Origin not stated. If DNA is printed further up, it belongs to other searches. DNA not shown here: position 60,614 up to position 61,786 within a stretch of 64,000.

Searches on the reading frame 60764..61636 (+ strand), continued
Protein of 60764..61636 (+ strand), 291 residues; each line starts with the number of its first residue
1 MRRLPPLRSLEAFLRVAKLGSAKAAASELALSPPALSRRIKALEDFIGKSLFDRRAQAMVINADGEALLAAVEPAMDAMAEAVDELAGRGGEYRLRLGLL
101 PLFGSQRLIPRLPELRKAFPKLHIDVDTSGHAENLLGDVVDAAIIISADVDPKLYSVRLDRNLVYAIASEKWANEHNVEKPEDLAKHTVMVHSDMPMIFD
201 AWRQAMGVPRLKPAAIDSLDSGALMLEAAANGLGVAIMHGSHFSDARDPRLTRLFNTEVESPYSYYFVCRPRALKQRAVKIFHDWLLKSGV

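Call 69: find_encoding_contigs(protein=P0171, flank=3000, max_places=2)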
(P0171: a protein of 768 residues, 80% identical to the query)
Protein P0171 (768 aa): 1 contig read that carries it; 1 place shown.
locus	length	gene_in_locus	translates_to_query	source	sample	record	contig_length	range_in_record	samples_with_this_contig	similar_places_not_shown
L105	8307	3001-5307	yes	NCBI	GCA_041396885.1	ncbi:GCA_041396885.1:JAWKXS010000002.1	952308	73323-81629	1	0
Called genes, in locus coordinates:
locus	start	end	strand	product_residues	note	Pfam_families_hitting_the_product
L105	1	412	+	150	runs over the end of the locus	PF00160:Pro_isomerase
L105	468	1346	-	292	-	PF00126:HTH_1, PF03466:LysR_substrate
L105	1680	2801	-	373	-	PF01717:Meth_synt_2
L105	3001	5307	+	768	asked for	PF02359:CDC48_N, PF02933:CDC48_2, PF05496:RuvB_N (weak), PF13191:AAA_16 (weak), PF00004:AAA, PF17862:AAA_lid_3, PF00004:AAA, PF17862:AAA_lid_3, +18 more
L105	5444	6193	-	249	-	PF01863:YgjP-like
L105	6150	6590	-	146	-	PF03692:CxxCxxCC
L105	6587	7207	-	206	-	PF02630:SCO1-SenC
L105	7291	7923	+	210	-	PF12796:Ank_2, PF13637:Ank_4 (faint), PF13857:Ank_5 (weak), PF13606:Ank_3 (faint), PF12796:Ank_2 (weak), PF00023:Ank (weak)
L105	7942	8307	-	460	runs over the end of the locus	PF02321:OEP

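Call 72: find_encoding_contigs(protein=P0214, flank=2000, max_places=1)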
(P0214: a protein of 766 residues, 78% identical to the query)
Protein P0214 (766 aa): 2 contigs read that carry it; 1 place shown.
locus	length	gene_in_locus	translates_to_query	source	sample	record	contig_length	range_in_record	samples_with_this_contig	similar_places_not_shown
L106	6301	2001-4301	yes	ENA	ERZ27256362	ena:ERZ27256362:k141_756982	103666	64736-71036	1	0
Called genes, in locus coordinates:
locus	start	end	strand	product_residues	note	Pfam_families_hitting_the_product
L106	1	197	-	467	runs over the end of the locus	PF03448:MgtE_N, PF00571:CBS, PF01769:MgtE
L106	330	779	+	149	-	PF00160:Pro_isomerase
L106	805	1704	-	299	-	PF00126:HTH_1, PF03466:LysR_substrate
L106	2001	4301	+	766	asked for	PF02359:CDC48_N, PF02933:CDC48_2, PF05496:RuvB_N (weak), PF13191:AAA_16, PF00004:AAA, PF17862:AAA_lid_3, PF00004:AAA, PF17862:AAA_lid_3, +19 more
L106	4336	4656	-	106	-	PF03992:ABM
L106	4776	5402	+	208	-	PF13649:Methyltransf_25 (weak)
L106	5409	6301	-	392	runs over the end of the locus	PF13090:PP_kinase_C (faint), PF13091:PLDc_2, PF00614:PLDc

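Call 73: find_encoding_contigs(protein=P0234, flank=2000, max_places=1)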
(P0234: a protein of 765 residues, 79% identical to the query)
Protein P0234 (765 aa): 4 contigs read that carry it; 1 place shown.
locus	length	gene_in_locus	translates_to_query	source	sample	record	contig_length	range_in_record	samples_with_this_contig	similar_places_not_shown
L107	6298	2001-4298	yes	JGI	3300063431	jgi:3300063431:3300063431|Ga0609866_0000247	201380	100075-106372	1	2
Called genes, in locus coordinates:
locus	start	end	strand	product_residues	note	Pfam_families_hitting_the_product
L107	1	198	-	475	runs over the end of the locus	PF03448:MgtE_N, PF00571:CBS, PF01769:MgtE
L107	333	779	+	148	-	PF00160:Pro_isomerase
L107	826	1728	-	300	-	PF00126:HTH_1, PF03466:LysR_substrate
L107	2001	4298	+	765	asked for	PF02359:CDC48_N, PF02933:CDC48_2, PF05496:RuvB_N (weak), PF13191:AAA_16, PF00004:AAA, PF17862:AAA_lid_3, PF00004:AAA, PF17862:AAA_lid_3, +19 more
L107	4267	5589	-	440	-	PF07690:MFS_1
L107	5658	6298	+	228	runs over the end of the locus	-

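Call 74: find_encoding_contigs(protein=P0209, flank=2000, max_places=1)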
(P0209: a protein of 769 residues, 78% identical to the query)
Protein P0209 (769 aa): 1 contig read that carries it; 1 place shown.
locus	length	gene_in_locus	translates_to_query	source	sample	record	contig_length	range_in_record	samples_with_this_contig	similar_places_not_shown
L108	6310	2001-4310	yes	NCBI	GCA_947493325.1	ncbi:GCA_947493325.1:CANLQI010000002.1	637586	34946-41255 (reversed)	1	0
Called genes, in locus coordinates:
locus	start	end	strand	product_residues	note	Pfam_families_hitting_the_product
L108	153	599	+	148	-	PF00160:Pro_isomerase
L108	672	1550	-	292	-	PF00126:HTH_1, PF03466:LysR_substrate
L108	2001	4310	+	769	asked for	PF02359:CDC48_N, PF02933:CDC48_2, PF05496:RuvB_N (weak), PF13191:AAA_16, PF00004:AAA, PF17862:AAA_lid_3, PF00004:AAA, PF17862:AAA_lid_3, +19 more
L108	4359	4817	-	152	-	PF13430:DUF4112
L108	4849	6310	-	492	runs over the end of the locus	PF00496:SBP_bac_5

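Call 75: find_encoding_contigs(protein=P0241, flank=2000, max_places=1)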
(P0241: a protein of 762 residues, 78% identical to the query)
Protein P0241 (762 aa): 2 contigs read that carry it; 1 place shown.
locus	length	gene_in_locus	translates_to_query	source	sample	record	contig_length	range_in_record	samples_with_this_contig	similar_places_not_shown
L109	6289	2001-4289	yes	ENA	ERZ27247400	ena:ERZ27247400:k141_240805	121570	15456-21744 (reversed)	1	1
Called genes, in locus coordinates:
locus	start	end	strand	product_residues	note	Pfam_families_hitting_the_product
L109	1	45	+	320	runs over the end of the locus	PF00108:Thiolase_N (weak), PF08545:ACP_syn_III, PF08541:ACP_syn_III_C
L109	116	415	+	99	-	PF18291:HU-HIG, PF00216:Bac_DNA_binding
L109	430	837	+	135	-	PF00376:MerR (weak), PF13411:MerR_1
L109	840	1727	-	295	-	PF00126:HTH_1, PF03466:LysR_substrate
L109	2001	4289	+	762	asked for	PF02359:CDC48_N, PF02933:CDC48_2, PF05496:RuvB_N (weak), PF07728:AAA_5 (weak), PF00004:AAA, PF17862:AAA_lid_3, PF00004:AAA, PF17862:AAA_lid_3, +19 more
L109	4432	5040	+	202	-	PF13649:Methyltransf_25 (weak)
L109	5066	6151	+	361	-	PF00195:Chal_sti_synt_N, PF08392:FAE1_CUT1_RppA, PF08545:ACP_syn_III (weak), PF02797:Chal_sti_synt_C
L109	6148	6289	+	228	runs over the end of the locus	PF08241:Methyltransf_11 (weak), PF13649:Methyltransf_25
